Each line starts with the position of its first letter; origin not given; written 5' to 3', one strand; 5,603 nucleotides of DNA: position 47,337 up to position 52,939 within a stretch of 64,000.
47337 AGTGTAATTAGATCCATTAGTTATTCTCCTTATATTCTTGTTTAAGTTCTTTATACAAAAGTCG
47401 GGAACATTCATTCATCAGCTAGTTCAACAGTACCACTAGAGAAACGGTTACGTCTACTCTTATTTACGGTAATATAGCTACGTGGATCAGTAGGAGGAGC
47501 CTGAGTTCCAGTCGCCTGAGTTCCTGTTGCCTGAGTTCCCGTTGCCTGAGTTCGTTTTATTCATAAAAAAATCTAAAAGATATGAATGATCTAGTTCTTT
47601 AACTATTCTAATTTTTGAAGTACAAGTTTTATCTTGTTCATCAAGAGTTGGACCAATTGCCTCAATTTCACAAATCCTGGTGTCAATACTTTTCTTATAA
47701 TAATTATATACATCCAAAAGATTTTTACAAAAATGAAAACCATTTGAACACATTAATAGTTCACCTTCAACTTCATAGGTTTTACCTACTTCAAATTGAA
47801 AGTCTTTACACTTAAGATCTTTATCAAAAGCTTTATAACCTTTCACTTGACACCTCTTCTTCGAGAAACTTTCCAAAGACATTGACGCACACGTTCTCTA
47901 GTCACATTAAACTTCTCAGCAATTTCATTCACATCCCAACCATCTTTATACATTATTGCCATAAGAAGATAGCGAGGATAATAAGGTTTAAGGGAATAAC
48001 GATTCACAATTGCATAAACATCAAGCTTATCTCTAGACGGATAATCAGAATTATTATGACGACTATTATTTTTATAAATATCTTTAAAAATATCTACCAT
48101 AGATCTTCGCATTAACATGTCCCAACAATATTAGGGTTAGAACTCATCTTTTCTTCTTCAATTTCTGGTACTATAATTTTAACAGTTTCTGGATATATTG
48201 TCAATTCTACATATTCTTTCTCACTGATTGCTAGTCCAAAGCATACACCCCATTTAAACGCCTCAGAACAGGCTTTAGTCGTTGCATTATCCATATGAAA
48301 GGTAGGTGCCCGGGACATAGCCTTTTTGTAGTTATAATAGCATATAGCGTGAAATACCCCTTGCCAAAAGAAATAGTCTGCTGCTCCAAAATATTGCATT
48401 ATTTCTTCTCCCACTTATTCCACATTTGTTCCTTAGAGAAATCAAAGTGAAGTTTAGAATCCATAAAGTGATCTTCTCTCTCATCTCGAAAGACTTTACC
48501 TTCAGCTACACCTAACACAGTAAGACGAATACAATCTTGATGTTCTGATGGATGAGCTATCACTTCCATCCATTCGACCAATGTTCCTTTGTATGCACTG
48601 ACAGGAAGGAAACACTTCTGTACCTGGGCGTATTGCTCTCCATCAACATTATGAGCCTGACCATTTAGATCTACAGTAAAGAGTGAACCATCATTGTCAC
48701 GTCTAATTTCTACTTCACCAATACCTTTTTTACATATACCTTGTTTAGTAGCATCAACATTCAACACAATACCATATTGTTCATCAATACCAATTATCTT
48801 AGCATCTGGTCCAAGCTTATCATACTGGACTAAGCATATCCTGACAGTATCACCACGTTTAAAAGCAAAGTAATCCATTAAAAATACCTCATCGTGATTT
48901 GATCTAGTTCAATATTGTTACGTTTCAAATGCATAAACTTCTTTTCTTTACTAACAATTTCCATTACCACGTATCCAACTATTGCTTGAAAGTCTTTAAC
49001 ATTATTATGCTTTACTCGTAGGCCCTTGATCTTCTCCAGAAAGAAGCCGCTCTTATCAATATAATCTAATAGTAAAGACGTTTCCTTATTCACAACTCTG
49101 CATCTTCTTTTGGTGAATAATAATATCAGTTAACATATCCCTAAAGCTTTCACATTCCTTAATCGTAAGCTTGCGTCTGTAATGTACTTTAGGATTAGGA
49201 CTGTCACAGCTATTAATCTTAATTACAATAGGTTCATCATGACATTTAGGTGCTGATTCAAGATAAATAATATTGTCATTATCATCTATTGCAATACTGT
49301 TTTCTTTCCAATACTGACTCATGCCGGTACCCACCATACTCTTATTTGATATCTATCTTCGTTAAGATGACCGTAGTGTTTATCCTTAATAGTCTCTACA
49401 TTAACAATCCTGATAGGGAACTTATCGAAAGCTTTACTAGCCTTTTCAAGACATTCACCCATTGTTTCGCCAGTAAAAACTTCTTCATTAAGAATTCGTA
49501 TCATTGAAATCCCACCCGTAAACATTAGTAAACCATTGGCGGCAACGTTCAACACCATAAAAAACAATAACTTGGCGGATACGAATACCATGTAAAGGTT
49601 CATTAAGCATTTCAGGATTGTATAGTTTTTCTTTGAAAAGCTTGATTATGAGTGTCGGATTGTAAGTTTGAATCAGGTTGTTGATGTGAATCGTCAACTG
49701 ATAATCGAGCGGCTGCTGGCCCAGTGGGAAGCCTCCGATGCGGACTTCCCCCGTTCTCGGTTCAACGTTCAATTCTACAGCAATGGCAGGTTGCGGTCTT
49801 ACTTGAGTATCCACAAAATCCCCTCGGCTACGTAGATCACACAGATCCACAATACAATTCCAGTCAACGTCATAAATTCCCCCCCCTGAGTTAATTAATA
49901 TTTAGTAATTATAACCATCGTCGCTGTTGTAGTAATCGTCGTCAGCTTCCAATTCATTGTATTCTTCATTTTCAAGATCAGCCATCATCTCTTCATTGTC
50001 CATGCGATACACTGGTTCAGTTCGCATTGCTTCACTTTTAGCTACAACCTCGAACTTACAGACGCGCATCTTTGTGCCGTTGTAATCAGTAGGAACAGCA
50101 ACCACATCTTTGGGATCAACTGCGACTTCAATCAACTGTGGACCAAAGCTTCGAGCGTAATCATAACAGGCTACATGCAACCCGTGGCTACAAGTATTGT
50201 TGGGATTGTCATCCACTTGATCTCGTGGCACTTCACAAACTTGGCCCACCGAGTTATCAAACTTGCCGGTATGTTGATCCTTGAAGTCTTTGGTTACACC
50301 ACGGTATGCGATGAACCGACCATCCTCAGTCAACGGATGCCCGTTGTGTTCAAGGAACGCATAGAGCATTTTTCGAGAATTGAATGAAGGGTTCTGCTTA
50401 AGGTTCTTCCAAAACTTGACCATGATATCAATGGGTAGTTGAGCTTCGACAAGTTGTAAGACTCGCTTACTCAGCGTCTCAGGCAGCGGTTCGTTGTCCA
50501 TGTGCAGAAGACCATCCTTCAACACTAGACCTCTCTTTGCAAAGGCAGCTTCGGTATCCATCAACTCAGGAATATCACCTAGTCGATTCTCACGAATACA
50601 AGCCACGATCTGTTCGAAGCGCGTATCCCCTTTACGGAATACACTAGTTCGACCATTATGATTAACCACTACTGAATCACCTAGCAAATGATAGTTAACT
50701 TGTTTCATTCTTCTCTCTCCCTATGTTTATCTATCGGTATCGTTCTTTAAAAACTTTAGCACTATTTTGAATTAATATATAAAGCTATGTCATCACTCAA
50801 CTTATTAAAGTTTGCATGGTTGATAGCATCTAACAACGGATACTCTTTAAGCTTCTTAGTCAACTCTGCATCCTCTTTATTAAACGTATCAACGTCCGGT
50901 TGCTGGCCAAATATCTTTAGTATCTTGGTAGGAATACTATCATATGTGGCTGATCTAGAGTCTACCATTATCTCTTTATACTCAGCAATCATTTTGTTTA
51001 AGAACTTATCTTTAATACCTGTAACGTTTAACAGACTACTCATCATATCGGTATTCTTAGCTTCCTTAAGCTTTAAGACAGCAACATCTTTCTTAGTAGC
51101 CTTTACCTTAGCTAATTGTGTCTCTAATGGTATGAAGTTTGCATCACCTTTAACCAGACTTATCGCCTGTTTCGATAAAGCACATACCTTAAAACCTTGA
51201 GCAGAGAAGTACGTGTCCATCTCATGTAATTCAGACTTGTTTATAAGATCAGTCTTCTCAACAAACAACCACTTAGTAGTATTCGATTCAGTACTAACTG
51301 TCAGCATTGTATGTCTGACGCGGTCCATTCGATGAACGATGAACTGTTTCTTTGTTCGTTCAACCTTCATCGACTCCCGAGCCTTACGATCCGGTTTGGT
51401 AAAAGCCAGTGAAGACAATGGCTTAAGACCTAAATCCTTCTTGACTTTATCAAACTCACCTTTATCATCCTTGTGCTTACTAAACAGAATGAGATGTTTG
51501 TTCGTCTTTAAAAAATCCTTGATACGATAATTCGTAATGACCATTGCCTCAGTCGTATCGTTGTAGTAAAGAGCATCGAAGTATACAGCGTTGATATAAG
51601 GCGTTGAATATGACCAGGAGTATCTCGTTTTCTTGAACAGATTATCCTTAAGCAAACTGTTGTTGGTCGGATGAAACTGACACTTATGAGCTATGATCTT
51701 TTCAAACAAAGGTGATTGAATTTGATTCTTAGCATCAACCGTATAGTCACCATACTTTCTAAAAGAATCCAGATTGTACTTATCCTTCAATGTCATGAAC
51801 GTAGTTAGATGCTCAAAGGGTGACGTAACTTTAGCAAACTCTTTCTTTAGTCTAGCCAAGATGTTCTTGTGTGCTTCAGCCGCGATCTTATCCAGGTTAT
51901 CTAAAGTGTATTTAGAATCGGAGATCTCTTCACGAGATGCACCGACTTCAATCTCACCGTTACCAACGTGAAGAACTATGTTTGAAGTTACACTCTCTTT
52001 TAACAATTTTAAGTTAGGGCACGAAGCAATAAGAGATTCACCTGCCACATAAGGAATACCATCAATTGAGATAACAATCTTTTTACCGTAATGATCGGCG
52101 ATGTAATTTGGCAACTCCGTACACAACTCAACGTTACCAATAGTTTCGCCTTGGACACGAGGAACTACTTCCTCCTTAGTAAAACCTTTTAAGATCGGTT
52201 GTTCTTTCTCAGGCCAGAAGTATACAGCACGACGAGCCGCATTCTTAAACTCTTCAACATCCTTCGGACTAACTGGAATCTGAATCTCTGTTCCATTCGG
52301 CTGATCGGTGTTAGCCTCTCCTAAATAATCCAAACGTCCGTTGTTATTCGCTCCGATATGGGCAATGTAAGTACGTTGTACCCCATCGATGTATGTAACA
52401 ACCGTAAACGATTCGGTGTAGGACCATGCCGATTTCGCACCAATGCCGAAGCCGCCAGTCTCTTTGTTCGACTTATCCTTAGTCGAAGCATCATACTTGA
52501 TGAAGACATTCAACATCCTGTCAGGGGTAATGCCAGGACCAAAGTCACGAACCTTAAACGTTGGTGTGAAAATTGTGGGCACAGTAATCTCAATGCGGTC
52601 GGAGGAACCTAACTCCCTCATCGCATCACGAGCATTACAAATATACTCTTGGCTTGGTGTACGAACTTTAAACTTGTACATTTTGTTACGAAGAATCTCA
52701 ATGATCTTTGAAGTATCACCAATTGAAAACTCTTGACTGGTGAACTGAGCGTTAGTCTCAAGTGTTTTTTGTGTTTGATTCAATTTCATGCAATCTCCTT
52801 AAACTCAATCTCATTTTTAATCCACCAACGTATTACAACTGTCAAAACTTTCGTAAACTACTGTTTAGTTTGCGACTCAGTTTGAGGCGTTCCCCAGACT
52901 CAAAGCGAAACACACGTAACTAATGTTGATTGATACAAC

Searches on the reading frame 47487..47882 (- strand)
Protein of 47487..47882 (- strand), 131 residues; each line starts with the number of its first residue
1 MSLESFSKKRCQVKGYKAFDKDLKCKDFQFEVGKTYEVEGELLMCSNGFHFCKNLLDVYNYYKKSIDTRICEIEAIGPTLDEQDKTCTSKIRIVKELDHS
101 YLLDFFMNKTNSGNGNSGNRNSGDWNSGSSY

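Call 61: search_protein_families(library=pfam, max_evalue=0.01, proteins=[window:47487-47882:-])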
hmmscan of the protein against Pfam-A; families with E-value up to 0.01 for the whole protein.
window:47487-47882:- (131 aa): 2 families
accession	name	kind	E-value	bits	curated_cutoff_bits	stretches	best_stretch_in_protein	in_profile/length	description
PF24703.2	DUF7666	-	1e-30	106.5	27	1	13-102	1-92/95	Domain of unknown function (DUF7666)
PF01469.24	Pentapeptide_2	-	0.0081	16.5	26.4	0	110-129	1-20/40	Pentapeptide repeats (8 copies)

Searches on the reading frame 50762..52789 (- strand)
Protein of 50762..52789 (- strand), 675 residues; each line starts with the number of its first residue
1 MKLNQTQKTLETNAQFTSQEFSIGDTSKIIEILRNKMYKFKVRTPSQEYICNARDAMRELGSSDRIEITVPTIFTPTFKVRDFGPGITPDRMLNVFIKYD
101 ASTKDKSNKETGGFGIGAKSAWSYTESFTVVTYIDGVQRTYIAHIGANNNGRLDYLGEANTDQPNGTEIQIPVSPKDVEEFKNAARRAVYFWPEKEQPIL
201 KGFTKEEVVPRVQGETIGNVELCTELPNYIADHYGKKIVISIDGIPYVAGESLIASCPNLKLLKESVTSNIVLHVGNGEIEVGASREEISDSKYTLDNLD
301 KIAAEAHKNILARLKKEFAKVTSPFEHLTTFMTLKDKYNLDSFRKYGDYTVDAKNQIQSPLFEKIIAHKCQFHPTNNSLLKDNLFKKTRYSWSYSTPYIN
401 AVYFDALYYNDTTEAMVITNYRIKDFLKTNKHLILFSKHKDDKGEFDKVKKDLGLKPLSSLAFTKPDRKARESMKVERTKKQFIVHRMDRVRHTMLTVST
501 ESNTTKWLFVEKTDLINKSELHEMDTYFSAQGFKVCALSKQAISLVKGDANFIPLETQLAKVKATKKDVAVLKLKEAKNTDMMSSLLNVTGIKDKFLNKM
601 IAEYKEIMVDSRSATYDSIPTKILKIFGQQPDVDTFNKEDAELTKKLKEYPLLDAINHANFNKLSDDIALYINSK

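Call 11: search_protein_families(library=pfam, proteins=[window:50762-52789:-])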
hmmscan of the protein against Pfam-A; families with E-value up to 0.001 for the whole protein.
window:50762-52789:- (675 aa): 2 families
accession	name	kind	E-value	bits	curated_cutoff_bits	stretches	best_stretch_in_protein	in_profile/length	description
PF13589.12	HATPase_c_3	-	6.4e-06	26.7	25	1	48-146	9-106/137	Histidine kinase-, DNA gyrase B-, and HSP90-like ATPase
PF02518.31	HATPase_c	-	0.00023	22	26.4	1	52-121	16-80/111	Histidine kinase-, DNA gyrase B-, and HSP90-like ATPase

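Call 26: search_protein_families(library=phrogs, proteins=[window:50762-52789:-])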
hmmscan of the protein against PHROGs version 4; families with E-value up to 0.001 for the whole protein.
window:50762-52789:- (675 aa): 7 families
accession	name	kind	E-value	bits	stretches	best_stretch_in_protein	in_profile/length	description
phrog_612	-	lysis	3e-73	249.2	1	1-665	1-711/725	RIIA lysis inhibitor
phrog_30832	-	lysis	2.3e-35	123.4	1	13-326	14-328/735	RIIA lysis inhibitor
phrog_609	-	lysis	5.4e-30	105.1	1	21-189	24-191/1055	RIIB lysis inhibitor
phrog_2979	-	lysis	7.4e-30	105.3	1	15-579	17-611/846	RIIA lysis inhibitor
phrog_3661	-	lysis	6.1e-23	82.3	2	99-357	179-439/917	RIIA lysis inhibitor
phrog_24904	-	lysis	1.9e-22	80.7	1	7-207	8-205/695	RIIA lysis inhibitor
phrog_38678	-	lysis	1.3e-16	61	1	12-177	18-189/805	RIIA lysis inhibitor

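Call 35: find_homologous_proteins(query=window:50762-52789:-, max_evalue=1e-30)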
Query window:50762-52789:- (675 aa): 652 proteins with E <= 1e-30 among 8000 candidates; the best 120 are listed.
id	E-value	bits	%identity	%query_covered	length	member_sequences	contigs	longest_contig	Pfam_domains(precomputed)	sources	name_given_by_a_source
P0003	0.0e+0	1514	100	100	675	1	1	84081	PF13589.13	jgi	-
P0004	2.3e-231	788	55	100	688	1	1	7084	PF02518.32,PF13589.13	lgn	-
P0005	1.8e-225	768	55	100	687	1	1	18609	PF02518.32,PF13589.13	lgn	-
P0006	1.4e-220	752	55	100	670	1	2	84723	PF02518.32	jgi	jgi:hypothetical protein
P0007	2.7e-219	748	53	100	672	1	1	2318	PF02518.32,PF13589.13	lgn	-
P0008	1.2e-217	743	52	100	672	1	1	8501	PF02518.32,PF13589.13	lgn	-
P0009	4.3e-212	724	52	100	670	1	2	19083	PF02518.32,PF13589.13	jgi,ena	jgi:hypothetical protein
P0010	3.6e-210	718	52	100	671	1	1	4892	PF02518.32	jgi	jgi:Histidine kinase-, DNA gyrase B-, and HSP90-like ATPase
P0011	4.6e-210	718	51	100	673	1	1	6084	PF02518.32,PF13589.13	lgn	-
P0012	6.5e-210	717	51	100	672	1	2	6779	PF02518.32,PF13589.13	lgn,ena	-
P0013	1.4e-209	716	51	100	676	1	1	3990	PF02518.32,PF13589.13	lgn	-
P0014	3.0e-208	712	52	100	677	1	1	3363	PF02518.32,PF13589.13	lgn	-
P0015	4.7e-206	704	50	100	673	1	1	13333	PF02518.32,PF13589.13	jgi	-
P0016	1.5e-202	693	50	100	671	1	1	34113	PF02518.32,PF13589.13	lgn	-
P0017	1.4e-195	670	48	100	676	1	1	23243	PF02518.32,PF13589.13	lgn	-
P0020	1.1e-179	617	47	100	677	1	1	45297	PF02518.32,PF13589.13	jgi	jgi:hypothetical protein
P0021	1.3e-175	604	46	100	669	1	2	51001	PF02518.32,PF13589.13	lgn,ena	-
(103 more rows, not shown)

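Call 36: find_encoding_contigs(protein=P0006, flank=10000, max_places=2)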
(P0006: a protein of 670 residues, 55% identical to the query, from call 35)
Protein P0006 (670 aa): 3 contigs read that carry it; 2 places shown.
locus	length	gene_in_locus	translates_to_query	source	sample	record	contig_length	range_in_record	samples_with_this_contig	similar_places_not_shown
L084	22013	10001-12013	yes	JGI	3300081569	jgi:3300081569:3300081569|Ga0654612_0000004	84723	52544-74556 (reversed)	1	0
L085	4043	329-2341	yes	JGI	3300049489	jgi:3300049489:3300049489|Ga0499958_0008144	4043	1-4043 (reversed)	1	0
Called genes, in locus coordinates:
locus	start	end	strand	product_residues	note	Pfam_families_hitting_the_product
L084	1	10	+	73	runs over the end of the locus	-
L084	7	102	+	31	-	-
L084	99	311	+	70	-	-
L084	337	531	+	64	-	-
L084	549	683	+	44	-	-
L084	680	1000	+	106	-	-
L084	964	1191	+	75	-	-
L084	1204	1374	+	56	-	-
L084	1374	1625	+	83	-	-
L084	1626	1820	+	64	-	-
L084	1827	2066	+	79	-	-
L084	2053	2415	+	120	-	-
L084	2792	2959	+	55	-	-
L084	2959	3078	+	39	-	-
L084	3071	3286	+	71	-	-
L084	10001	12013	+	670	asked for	PF02518:HATPase_c (weak)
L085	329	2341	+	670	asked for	PF02518:HATPase_c (weak)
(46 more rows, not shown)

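Call 37: find_encoding_contigs(protein=P0021, flank=10000, max_places=2)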
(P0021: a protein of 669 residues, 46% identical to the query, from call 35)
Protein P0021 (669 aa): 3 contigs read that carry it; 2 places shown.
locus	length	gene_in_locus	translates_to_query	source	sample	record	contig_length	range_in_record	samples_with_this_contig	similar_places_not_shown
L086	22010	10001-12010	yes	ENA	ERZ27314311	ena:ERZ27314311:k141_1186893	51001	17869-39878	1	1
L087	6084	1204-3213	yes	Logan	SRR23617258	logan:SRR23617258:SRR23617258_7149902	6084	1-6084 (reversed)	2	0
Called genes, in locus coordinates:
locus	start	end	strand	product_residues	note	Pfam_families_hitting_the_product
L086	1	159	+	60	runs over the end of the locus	-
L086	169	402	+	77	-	-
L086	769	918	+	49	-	-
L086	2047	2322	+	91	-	-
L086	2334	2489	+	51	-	-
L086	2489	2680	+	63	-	-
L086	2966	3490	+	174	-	-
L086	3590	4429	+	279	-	PF17338:GP88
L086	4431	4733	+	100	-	-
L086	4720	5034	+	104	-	-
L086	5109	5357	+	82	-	-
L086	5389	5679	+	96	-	-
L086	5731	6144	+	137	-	-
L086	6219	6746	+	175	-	-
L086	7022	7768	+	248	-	PF06067:DUF932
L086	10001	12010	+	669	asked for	PF02518:HATPase_c (weak), PF13589:HATPase_c_3 (weak)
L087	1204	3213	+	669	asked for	PF02518:HATPase_c (weak), PF13589:HATPase_c_3 (weak)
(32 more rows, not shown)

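Call 38: find_encoding_contigs(protein=P0020, flank=10000, max_places=2)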
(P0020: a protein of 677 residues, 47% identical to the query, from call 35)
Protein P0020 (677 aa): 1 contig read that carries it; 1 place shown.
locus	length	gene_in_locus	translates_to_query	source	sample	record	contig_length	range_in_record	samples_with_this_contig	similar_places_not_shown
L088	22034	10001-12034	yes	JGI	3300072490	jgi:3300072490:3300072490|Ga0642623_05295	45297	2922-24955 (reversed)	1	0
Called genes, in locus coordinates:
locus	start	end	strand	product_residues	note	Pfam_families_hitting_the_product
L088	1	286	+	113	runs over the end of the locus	-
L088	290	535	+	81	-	-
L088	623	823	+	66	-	-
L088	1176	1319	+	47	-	-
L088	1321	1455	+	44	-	-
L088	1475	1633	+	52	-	-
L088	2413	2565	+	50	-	-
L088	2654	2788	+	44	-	-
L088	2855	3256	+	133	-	-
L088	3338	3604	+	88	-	-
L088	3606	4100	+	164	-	-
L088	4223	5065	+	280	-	PF17338:GP88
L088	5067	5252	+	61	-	-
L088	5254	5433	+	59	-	-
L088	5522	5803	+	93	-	-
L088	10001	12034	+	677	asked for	PF02518:HATPase_c (weak), PF13589:HATPase_c_3 (weak)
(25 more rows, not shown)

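Call 42: search_dna_similar(query=window:50762-52789:-, collection=phages, mode=protein, max_rows=15)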
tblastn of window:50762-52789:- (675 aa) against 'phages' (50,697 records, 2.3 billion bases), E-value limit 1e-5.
Records with a match: 2637; places in all: 2646; records where one place covers at least 80% of the query: 0.
Best place of each record, by identity: <60% 2637.
By first word of the organism name: Escherichia 903; Klebsiella 332; Vibrio 170; Salmonella 125; Pseudomonas 117; Shigella 112; Streptomyces 93; Aeromonas 81; Acinetobacter 73; Erwinia 60; and 71 more.
By host as written in the record: Escherichia coli 360; - 342; Klebsiella pneumoniae 111; Escherichia coli O157:H7 43; Pseudomonas aeruginosa 42; Escherichia coli K-12 MG1655 41; Streptomyces griseus ATCC 10137 32; Escherichia coli K-12 31; and 624 more.
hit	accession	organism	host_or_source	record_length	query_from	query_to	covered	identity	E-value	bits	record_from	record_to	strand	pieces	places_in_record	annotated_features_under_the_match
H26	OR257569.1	Ruegeria phage RpAliso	Ruegeria pomeroyi DSS-3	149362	1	444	66%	27.5%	3e-35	149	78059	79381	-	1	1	rIIA lysis inhibitor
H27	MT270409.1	Phaeobacter phage MD18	Phaeobacter inhibens DSM 17395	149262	1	372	55%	31.7%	2e-33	144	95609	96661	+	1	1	hypothetical protein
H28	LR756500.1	uncultured phage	metagenomic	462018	1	318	47%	33.9%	2e-38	159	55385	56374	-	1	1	record has no annotation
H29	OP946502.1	Acinetobacter phage vB_AbaM_DLP2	Acinetobacter baumannii AB5075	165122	1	372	55%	28.6%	1e-28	129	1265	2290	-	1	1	rIIA protein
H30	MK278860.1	Acinetobacter phage AbTZA1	Acinetobacter baumannii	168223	1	372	55%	28.6%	1e-28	129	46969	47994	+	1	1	hypothetical protein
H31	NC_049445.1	Acinetobacter phage AbTZA1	Acinetobacter baumannii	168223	1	372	55%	28.6%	1e-28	129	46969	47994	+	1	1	RIIA lysis inhibitor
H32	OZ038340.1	Tegunavirus sp. BRC001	-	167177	1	372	55%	28.6%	1e-28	128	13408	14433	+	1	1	RIIA lysis inhibitor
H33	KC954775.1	Cronobacter phage S13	Cronobacter sakazakii ATCC 29544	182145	1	346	51%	30.7%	1e-32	142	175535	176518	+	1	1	putative rIIA protector from prophage-induced early lysis | hypothetical protein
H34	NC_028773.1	Cronobacter phage S13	Cronobacter sakazakii ATCC 29544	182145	1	346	51%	30.7%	1e-32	142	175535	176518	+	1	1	RIIA lysis inhibitor | hypothetical protein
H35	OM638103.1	Cronobacter phage LPCS28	Cronobacter sakazakii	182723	1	346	51%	30.7%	1e-32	142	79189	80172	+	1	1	hypothetical protein (x2)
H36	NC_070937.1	Cronobacter phage LPCS28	Cronobacter sakazakii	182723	1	346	51%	30.7%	1e-32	142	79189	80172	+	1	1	RIIA lysis inhibitor | hypothetical protein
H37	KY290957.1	Aeromonas phage Riv-10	Aeromonas salmonicida M15879-11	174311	13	395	57%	27.6%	8e-22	107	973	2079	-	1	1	rIIA lysis inhibitor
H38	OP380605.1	Aeromonas phage avDM2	Aeromonas hydrophila BIOTECH 10089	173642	13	395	57%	27.6%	2e-21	106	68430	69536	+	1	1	hypothetical protein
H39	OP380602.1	Aeromonas phage avDM5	Aeromonas hydrophila BIOTECH 10089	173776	13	395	57%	27.6%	2e-21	106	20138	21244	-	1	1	hypothetical protein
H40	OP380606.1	Aeromonas phage avDM1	Aeromonas hydrophila BIOTECH 10089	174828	13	395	57%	27.6%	2e-21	106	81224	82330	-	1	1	hypothetical protein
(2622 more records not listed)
